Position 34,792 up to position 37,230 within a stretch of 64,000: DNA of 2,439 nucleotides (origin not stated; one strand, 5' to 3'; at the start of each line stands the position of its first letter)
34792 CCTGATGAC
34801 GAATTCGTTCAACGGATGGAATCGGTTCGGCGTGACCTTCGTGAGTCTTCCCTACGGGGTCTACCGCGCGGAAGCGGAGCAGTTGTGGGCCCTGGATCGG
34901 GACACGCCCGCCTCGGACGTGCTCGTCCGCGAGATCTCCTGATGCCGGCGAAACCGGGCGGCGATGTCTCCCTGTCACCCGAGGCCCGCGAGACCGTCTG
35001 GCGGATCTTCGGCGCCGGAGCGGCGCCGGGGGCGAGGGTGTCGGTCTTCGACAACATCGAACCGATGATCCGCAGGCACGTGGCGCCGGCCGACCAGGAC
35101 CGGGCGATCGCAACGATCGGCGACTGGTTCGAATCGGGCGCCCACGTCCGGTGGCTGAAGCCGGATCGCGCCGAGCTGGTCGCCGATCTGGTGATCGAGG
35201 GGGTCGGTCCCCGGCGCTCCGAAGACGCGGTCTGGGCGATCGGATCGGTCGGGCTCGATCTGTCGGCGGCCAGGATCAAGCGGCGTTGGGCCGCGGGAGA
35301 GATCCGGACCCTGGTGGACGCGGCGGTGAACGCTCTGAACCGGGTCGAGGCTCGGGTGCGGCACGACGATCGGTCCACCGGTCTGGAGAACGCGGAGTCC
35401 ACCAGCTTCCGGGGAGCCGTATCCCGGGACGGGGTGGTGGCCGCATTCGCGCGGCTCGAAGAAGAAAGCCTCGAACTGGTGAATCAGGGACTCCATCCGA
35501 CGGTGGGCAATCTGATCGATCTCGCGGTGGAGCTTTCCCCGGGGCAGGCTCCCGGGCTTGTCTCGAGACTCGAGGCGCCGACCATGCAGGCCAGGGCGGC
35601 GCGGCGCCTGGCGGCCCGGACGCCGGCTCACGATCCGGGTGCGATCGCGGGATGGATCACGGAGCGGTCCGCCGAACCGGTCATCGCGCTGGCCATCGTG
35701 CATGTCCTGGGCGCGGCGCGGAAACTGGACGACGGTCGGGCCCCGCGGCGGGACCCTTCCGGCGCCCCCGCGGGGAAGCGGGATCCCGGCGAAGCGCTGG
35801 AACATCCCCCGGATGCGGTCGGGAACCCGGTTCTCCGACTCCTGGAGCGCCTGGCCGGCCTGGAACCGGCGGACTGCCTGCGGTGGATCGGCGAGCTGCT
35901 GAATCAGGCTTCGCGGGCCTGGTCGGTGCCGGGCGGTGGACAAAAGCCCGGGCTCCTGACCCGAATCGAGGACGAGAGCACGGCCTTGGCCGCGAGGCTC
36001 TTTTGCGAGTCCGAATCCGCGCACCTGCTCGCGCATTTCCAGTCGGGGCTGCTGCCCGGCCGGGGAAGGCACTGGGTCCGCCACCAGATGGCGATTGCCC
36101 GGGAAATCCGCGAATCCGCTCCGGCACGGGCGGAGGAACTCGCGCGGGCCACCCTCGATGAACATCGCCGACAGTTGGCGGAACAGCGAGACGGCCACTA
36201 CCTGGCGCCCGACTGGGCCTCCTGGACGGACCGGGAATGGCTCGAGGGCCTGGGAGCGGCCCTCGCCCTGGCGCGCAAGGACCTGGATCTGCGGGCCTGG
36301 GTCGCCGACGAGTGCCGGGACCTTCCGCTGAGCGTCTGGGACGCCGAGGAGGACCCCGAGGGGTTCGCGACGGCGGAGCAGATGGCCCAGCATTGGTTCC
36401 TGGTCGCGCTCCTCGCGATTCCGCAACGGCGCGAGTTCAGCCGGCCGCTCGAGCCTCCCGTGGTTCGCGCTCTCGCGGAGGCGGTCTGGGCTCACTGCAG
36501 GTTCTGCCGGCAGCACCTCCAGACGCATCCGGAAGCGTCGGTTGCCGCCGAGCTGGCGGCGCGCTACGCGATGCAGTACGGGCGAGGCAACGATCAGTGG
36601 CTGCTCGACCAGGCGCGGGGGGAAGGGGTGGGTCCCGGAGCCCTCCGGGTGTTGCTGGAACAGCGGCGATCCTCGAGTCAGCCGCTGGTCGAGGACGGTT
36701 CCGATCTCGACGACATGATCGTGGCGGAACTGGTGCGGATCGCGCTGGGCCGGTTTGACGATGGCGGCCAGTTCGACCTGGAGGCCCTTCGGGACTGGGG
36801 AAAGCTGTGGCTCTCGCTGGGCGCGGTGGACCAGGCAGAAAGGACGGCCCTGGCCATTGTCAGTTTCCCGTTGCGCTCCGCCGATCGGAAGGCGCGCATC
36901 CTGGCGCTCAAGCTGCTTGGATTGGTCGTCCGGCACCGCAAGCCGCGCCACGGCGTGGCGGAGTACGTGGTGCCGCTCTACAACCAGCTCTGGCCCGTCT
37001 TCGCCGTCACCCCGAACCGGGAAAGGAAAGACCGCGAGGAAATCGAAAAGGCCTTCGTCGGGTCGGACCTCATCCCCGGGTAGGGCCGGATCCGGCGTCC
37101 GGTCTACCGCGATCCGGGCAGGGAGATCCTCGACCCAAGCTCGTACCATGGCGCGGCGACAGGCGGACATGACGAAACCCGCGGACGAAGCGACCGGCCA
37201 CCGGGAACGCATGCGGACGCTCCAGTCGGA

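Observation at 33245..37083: Candidate undescribed two-gene defence module: HTH + variant-PLD nuclease coupled to a large motif-less protein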

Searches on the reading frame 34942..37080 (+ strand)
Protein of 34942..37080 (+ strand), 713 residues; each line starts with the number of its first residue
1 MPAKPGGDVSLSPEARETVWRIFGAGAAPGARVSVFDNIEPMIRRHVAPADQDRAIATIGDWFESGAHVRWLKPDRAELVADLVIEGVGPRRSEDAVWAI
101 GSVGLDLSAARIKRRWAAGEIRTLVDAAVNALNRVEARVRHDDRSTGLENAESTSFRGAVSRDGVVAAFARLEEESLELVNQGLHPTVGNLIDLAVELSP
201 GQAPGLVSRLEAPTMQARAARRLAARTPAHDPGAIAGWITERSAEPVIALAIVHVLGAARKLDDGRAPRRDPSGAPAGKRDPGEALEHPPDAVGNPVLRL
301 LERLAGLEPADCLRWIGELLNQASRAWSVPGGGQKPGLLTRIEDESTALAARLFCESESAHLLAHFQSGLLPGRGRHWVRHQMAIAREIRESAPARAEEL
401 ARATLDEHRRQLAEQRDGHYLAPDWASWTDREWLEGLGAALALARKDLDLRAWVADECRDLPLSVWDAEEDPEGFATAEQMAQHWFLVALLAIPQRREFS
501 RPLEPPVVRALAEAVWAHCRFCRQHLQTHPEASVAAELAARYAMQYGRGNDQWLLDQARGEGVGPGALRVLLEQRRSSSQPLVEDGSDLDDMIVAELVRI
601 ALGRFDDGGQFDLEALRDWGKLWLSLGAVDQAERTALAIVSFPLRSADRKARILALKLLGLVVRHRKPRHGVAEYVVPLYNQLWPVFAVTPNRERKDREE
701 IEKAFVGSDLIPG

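Call 6: search_protein_families(library=pfam, proteins=[window:34942-37080:+], max_evalue=1)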
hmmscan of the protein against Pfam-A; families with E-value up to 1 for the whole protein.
window:34942-37080:+ (713 aa): 0 families

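Call 7: search_protein_families(library=padloc, proteins=[window:34942-37080:+], max_evalue=1)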
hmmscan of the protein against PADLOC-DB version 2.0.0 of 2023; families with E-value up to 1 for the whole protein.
window:34942-37080:+ (713 aa): 0 families

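Call 8: search_protein_families(library=ncbifam, proteins=[window:34942-37080:+], max_evalue=1)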
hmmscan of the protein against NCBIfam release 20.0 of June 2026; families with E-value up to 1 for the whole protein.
window:34942-37080:+ (713 aa): 0 families

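Call 10: find_homologous_proteins(query=window:34942-37080:+, max_evalue=0.001)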
Query window:34942-37080:+ (713 aa): 235 proteins with E <= 0.001 among 8000 candidates; the best 120 are listed.
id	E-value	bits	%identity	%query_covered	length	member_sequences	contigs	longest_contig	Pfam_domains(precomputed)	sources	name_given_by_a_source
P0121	0.0e+0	1520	96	100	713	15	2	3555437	-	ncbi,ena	-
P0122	0.0e+0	1389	88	100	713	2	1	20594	-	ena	-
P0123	0.0e+0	1387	88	100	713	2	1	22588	-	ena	-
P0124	0.0e+0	1382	88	100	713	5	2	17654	-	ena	-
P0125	0.0e+0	1377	87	100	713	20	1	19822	-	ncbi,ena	-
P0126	0.0e+0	1368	87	100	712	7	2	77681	-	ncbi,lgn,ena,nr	ncbi:MAG: hypothetical protein F4Y71_02010 [Acidobacteria bacterium]|nr:hypothetical protein [Acidob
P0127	0.0e+0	1306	83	100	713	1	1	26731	-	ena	-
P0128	0.0e+0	1259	81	100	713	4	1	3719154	-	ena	-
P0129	0.0e+0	1240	80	100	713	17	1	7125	-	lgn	-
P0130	0.0e+0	1234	79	100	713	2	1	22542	-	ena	-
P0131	0.0e+0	1227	79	100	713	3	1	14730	-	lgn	-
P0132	0.0e+0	1226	78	100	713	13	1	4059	-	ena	-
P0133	0.0e+0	1223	79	100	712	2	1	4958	-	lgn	-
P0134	0.0e+0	1220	79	100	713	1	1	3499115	-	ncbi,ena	-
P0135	0.0e+0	1214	79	100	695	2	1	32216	-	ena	-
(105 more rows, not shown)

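Call 25: predict_structure(alignment_id=A2)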
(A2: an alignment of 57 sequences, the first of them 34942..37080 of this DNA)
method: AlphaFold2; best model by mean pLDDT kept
length: 713 residues; sequences in the alignment: 57
mean_pLDDT: 84.9   pTM: 0.81
mean pLDDT of the five models: 84.9, 83.6, 83.3, 82.1, 81.9
residues with pLDDT >= 90: 409; 70-90: 219; 50-70: 40; < 50: 45
segments of 3 or more residues with pLDDT < 50: 1-8, 141-149, 268-290, 581-584
pLDDT, mean of each block of 10 residues (from residue 1): 41 90 89 88 93 91 71 88 91 93 90 91 95 75 42 77 92 82 86 93 91 93 86 88 94 92 60 32 34 74 95 96 80 75 94 91 93 85 96 94 94 72 79 94 91 94 93 91 95 95 94 95 86 92 89 90 91 80 59 90 79 89 93 93 86 95 91 88 83 88 86 68
secondary structure, 60 per line:
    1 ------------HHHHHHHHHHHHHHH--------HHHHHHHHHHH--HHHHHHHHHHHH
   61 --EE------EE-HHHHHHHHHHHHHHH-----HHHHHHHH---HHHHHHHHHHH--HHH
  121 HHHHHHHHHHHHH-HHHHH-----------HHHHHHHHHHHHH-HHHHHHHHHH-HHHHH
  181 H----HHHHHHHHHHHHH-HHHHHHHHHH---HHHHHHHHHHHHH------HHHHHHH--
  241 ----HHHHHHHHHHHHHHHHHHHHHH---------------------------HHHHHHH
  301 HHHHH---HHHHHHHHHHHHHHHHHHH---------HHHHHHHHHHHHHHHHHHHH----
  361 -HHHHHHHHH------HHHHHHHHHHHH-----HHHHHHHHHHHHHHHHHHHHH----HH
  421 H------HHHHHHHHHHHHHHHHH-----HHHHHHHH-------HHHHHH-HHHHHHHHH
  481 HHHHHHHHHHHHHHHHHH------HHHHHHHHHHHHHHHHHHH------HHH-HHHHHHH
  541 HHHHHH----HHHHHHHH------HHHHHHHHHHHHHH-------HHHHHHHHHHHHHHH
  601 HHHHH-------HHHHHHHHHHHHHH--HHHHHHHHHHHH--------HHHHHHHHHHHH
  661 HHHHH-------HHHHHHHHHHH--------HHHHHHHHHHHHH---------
elements in order (helices of 4 or more, strands of 3 or more residues): H13-27 H36-46 H49-60 H74-88 H94-101 H105-115 H118-133 H135-139 H151-163 H165-174 H176-181 H186-198 H200-209 H213-225 H232-238 H245-266 H294-305 H309-327 H337-356 H362-370 H377-388 H394-414 H428-444 H450-457 H465-470 H472-498 H505-523 H534-546 H551-558 H565-578 H586-605 H613-626 H629-640 H649-665 H673-683 H692-704

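Call 28: fold_search(model_id=the predicted structure, library=pdb)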
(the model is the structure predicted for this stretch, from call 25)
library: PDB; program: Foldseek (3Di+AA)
matches with E <= 10: 742; with E <= 0.001: 3
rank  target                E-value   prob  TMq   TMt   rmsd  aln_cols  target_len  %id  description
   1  9rtt_Q                3.5e-04  0.97  0.12  0.10  24.0       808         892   12  Activated Elongation Complex with IWS1 and ELOF1 (released 2025-09-03)
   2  9hvq_Q                3.7e-04  0.99  0.14  0.13  23.6       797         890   12  Structure of the transcribing Pol II-DSIF-PAF-SPT6-RECQL5 complex (released 2025-07-16)
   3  7qdz_B                7.3e-04  0.97  0.14  0.10  25.2       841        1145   11  80S-bound human SKI complex in the closed state (released 2022-02-09)
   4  2xwu_B                1.0e-03  1.00  0.32  0.27  18.8       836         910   12  CRYSTAL STRUCTURE OF IMPORTIN 13 - UBC9 COMPLEX (released 2010-12-29)
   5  1h2v_C                1.3e-03  0.92  0.13  0.13  25.9       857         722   11  Structure of the human nuclear cap-binding-complex (CBC) (released 2002-10-17)
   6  7qds_B                1.4e-03  0.97  0.14  0.11  26.7       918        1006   11  Apo human SKI complex in the open state (released 2022-02-02)
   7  8fgw_D                1.5e-03  0.94  0.13  0.08  27.5       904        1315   13  Human IFT-A complex structures provide molecular insights into ciliary transport (released 2023-02-22)
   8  9g8o_B                1.7e-03  0.98  0.17  0.14  24.9       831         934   12  human 40S ribosome bound by a SKI238-exosome complex (released 2024-10-16)
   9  3zkv                  2.6e-03  1.00  0.32  0.28  18.5       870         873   10  Importin13 cytosolic state (released 2013-04-10)
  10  8q9t_E                2.6e-03  0.89  0.13  0.09  28.9       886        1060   11  CryoEM structure of a S. Cerevisiae Ski238 complex bound to RNA (released 2023-11-29)
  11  8cmk_A                3.3e-03  1.00  0.31  0.26  19.9       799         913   11  Transportin-3 TNPO3 in complex with RSY region of CIRBP (released 2024-03-06)
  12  3s4w_B                3.3e-03  0.99  0.20  0.14  29.8       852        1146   11  Structure of the FANCI-FANCD2 complex (released 2011-07-27)
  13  6af0_A                3.4e-03  0.95  0.15  0.13  24.9       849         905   12  Structure of Ctr9, Paf1 and Cdc73 ternary complex from Myceliophthora thermophila (released 2018-09-19)
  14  9g8r_B                3.4e-03  0.87  0.13  0.09  27.7       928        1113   11  human SKI7-SKI238 complex in the open state (released 2024-10-16)
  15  3ibv_B                3.9e-03  0.99  0.22  0.19  21.4       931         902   11  Karyopherin cytosolic state (released 2009-08-25)
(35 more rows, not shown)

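Call 69: search_protein_families(library=phrogs, proteins=[window:34942-37080:+], max_evalue=0.01)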
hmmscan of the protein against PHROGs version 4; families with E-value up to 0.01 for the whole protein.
window:34942-37080:+ (713 aa): 0 families

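Call 79: search_solved_structures(query=A2, max_evalue=1)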
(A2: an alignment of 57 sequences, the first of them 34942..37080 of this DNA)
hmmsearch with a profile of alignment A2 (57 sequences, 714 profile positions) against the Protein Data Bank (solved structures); distinct sequences matched with E-value up to 1: 0.
